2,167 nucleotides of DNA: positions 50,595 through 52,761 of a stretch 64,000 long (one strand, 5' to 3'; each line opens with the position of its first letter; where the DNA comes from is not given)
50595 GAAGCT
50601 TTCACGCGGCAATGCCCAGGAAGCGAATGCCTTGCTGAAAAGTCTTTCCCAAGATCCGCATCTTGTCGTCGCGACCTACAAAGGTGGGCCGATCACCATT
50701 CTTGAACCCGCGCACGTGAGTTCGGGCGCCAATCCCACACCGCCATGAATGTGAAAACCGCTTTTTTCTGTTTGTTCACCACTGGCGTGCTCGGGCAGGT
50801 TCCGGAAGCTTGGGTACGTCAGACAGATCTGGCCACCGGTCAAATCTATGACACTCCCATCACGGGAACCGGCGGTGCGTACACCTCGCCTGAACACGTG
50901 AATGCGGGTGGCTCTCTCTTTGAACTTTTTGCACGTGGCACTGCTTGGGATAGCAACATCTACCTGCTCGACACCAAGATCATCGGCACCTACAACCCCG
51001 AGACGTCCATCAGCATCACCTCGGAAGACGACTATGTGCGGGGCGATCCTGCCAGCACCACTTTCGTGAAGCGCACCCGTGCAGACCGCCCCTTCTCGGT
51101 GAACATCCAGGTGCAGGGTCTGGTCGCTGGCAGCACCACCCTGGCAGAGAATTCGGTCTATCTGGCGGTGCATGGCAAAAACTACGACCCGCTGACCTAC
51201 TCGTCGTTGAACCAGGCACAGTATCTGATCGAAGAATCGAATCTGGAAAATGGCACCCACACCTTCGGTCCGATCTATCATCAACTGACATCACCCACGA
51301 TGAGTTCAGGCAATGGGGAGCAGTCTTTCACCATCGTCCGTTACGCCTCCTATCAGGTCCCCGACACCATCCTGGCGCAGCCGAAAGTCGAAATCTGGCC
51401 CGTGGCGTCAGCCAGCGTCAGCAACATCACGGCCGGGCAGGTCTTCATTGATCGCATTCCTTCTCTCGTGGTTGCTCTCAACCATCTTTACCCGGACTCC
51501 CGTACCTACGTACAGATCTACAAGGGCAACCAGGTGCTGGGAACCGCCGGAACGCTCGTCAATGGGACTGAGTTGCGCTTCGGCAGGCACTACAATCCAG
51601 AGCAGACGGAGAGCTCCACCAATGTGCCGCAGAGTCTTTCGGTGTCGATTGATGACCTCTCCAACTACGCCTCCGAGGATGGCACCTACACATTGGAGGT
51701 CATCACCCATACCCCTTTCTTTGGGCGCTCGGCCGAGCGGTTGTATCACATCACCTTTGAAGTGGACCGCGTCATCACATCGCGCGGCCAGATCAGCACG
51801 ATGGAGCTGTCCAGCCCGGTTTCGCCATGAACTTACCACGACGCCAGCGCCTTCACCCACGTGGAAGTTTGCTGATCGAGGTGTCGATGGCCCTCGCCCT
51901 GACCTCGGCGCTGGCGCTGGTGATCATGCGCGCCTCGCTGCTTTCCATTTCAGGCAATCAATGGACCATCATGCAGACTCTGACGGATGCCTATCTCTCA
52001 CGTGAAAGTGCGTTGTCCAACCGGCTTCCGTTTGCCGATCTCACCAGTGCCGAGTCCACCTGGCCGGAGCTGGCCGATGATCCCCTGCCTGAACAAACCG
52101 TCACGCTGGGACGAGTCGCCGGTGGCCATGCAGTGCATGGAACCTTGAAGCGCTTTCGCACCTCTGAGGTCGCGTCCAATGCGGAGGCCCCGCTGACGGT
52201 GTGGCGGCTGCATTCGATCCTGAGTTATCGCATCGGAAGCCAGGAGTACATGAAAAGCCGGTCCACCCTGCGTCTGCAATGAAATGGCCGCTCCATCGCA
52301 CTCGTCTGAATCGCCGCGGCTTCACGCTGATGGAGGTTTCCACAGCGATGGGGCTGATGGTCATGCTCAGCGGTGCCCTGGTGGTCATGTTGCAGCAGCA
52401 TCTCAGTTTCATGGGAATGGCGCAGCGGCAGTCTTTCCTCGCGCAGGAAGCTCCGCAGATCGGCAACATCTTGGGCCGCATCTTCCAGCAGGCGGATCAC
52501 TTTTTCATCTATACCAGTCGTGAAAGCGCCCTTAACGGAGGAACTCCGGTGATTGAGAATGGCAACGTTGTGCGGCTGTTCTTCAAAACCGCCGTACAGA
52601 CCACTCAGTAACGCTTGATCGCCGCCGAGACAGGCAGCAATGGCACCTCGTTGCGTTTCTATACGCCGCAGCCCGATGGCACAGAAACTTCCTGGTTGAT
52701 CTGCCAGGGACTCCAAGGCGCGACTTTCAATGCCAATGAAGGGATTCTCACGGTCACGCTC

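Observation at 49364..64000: Convergent two-operon T2SS/T4P hybrid locus with PilT, an embedded ABC transporter and several exported ORFans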

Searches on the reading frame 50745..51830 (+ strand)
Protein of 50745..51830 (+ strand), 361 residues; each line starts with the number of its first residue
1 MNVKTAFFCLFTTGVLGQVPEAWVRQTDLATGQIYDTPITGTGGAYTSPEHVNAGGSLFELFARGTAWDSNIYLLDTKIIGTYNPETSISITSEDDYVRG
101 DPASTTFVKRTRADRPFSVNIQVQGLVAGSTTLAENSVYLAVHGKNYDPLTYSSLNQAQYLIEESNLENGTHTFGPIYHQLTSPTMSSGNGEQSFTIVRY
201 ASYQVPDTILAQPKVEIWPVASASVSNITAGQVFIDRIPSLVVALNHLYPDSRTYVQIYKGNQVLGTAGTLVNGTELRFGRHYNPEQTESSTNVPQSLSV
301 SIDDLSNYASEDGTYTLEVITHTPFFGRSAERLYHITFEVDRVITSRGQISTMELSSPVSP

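Call 4: search_protein_families(library=pfam, max_evalue=0.1, proteins=[window:50745-51830:+])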
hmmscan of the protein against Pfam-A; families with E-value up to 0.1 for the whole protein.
window:50745-51830:+ (361 aa): 0 families

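Call 6: search_protein_families(library=ncbifam, max_evalue=0.01, proteins=[window:50745-51830:+])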
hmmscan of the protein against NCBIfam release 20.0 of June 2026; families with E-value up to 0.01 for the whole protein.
window:50745-51830:+ (361 aa): 0 families

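Call 65: search_solved_structures(query=A7, max_evalue=10)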
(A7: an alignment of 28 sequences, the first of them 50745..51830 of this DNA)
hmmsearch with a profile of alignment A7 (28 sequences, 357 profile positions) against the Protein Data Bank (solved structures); distinct sequences matched with E-value up to 10: 2.
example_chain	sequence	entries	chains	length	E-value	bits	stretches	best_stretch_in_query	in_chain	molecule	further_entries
9rww_A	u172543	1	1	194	0.43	12.6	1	52-110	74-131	Fimbrial protein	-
9rx0_A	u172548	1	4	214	0.5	12.4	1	52-110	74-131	Fimbrial protein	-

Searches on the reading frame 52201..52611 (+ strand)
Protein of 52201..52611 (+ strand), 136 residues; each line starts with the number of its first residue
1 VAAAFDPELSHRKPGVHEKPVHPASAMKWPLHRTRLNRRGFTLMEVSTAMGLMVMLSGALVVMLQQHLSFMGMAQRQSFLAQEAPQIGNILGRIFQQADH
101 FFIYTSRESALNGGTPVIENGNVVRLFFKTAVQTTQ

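Call 4: search_protein_families(library=pfam, max_evalue=0.1, proteins=[window:52201-52611:+])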
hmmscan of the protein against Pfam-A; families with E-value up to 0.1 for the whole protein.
window:52201-52611:+ (136 aa): 1 family
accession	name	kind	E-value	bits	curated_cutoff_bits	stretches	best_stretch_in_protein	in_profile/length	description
PF07963.17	N_methyl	-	0.0007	19.5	21.2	1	37-60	3-26/27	Prokaryotic N-terminal methylation motif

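Call 6: search_protein_families(library=ncbifam, max_evalue=0.01, proteins=[window:52201-52611:+])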
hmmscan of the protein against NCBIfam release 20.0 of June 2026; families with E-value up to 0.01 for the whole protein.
window:52201-52611:+ (136 aa): 2 families
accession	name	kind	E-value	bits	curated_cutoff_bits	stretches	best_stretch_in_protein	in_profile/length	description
TIGR02532.1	IV_pilin_GFxxxE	domain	0.00079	19.2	16.3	1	38-60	1-23/24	prepilin-type N-terminal cleavage/methylation domain-containing protein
NF007660.0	PRK10332.1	equivalog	0.0041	17.6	86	1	37-72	7-42/107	prepilin-type N-terminal cleavage/methylation domain-containing protein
